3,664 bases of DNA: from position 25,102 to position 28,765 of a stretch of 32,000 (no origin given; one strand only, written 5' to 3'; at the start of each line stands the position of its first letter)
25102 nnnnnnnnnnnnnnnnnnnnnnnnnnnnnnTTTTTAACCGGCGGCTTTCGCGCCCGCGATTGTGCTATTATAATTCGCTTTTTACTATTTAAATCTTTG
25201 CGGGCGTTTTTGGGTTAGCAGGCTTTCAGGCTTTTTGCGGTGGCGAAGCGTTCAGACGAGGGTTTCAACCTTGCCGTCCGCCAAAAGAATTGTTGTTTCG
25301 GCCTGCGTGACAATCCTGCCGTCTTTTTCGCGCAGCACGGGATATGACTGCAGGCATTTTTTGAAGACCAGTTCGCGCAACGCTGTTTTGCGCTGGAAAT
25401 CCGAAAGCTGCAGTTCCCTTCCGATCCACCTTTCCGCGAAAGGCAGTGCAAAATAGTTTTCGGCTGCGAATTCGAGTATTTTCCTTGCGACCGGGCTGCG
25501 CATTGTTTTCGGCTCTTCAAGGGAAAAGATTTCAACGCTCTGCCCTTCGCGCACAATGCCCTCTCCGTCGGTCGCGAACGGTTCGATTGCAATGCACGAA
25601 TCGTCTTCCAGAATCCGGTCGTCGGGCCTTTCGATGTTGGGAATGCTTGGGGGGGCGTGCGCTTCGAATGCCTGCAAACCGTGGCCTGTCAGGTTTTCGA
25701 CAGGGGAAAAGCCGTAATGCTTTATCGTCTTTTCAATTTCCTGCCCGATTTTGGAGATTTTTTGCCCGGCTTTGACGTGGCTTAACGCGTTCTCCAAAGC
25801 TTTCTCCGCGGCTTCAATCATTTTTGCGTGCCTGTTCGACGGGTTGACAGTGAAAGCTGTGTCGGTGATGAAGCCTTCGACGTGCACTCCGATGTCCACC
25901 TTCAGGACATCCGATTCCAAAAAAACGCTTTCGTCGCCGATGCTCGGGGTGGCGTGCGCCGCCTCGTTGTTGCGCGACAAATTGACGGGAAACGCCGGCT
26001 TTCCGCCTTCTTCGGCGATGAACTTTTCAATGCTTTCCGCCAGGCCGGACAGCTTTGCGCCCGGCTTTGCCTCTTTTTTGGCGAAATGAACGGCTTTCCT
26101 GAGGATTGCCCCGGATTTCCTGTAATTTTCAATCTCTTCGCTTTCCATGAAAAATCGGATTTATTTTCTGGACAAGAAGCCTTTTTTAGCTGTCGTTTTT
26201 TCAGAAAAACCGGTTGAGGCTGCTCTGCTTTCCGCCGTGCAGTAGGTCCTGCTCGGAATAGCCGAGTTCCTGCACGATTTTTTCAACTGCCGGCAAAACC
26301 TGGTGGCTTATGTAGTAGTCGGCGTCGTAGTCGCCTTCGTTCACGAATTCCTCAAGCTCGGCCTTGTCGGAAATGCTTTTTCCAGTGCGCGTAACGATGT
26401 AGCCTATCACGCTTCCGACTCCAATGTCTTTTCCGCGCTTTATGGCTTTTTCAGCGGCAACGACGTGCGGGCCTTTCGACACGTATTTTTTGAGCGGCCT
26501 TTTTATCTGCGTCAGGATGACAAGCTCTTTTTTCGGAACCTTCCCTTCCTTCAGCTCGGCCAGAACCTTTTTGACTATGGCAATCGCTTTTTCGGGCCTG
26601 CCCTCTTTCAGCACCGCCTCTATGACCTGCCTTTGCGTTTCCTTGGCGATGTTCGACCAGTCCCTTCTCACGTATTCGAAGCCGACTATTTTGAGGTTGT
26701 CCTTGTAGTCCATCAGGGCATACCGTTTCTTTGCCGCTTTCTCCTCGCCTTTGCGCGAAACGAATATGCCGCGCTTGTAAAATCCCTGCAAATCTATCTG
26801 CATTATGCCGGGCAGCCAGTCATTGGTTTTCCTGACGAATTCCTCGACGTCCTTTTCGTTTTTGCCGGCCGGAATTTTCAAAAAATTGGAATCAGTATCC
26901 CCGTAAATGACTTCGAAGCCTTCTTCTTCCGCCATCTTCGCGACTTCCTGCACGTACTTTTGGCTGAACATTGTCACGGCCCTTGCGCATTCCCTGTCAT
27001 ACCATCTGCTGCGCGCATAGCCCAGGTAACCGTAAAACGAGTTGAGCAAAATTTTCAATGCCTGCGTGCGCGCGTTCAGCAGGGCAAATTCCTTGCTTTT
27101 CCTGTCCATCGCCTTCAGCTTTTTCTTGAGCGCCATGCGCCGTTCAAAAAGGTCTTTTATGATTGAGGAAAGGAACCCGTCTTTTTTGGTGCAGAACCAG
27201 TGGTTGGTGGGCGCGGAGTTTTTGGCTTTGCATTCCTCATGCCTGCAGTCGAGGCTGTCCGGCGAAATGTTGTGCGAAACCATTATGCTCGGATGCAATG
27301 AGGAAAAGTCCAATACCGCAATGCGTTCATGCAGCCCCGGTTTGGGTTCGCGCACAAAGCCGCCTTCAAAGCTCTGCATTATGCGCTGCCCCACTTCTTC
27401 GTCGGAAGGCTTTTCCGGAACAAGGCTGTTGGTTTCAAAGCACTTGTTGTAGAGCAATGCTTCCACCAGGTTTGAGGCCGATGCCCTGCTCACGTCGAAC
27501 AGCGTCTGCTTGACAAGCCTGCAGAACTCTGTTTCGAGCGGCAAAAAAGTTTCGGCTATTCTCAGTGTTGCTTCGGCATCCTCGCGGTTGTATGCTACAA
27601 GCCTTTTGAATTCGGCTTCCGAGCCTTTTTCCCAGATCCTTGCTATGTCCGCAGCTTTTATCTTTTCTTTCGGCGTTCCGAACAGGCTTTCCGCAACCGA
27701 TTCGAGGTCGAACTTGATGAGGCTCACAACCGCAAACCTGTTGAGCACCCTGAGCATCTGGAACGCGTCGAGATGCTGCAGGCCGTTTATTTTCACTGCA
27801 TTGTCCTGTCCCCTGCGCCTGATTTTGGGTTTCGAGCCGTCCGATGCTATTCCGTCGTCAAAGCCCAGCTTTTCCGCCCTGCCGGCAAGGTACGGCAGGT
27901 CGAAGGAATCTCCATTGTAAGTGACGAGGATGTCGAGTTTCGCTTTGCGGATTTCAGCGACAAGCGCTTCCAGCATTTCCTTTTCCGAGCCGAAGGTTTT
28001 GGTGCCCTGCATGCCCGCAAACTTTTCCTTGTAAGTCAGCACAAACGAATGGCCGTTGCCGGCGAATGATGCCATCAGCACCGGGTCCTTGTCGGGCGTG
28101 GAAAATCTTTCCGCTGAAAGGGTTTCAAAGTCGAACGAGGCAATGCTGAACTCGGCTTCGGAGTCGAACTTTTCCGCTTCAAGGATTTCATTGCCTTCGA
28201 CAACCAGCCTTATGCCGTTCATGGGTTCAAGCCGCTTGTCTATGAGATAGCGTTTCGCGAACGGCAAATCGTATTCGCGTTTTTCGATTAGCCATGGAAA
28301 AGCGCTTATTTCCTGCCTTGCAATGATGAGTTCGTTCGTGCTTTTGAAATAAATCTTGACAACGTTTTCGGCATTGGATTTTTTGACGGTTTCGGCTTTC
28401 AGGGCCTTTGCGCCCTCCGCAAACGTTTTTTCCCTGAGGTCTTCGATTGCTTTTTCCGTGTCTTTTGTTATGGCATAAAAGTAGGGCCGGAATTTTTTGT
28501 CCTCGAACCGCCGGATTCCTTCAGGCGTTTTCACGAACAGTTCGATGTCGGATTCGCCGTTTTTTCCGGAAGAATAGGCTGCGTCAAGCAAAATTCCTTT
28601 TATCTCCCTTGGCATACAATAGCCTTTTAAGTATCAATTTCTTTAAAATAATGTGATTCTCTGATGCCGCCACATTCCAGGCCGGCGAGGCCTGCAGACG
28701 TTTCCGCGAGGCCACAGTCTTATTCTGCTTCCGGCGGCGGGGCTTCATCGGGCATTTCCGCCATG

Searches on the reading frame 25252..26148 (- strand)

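Call 6: search_protein_families(library=pfam, proteins=[window:25252-26148:-], max_evalue=0.001)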
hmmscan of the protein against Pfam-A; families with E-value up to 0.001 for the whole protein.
window:25252-26148:- (298 aa): 1 family
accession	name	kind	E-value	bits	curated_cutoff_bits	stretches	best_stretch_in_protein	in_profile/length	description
PF00557.29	Peptidase_M24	-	6.2e-31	108.2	23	1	7-202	1-201/208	Metallopeptidase family M24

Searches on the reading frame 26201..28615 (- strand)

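Call 6: search_protein_families(library=pfam, proteins=[window:26201-28615:-], max_evalue=0.001)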
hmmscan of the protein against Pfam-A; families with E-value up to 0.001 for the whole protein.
window:26201-28615:- (804 aa): 4 families
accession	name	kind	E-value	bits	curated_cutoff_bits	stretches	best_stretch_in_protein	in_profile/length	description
PF00136.26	DNA_pol_B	-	9.9e-62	209.6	23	1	378-783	9-452/453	DNA polymerase family B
PF03104.25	DNA_pol_B_exo1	-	2.8e-26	92.8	23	1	111-289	2-229/242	DNA polymerase family B, exonuclease domain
PF13482.12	RNase_H_2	-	1.8e-10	41.4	22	1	208-356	41-163/165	RNase_H superfamily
PF10108.15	DNA_pol_B_exo2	-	2.2e-05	24.6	24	1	209-350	35-166/213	Predicted 3'-5' exonuclease related to the exonuclease domain of PolB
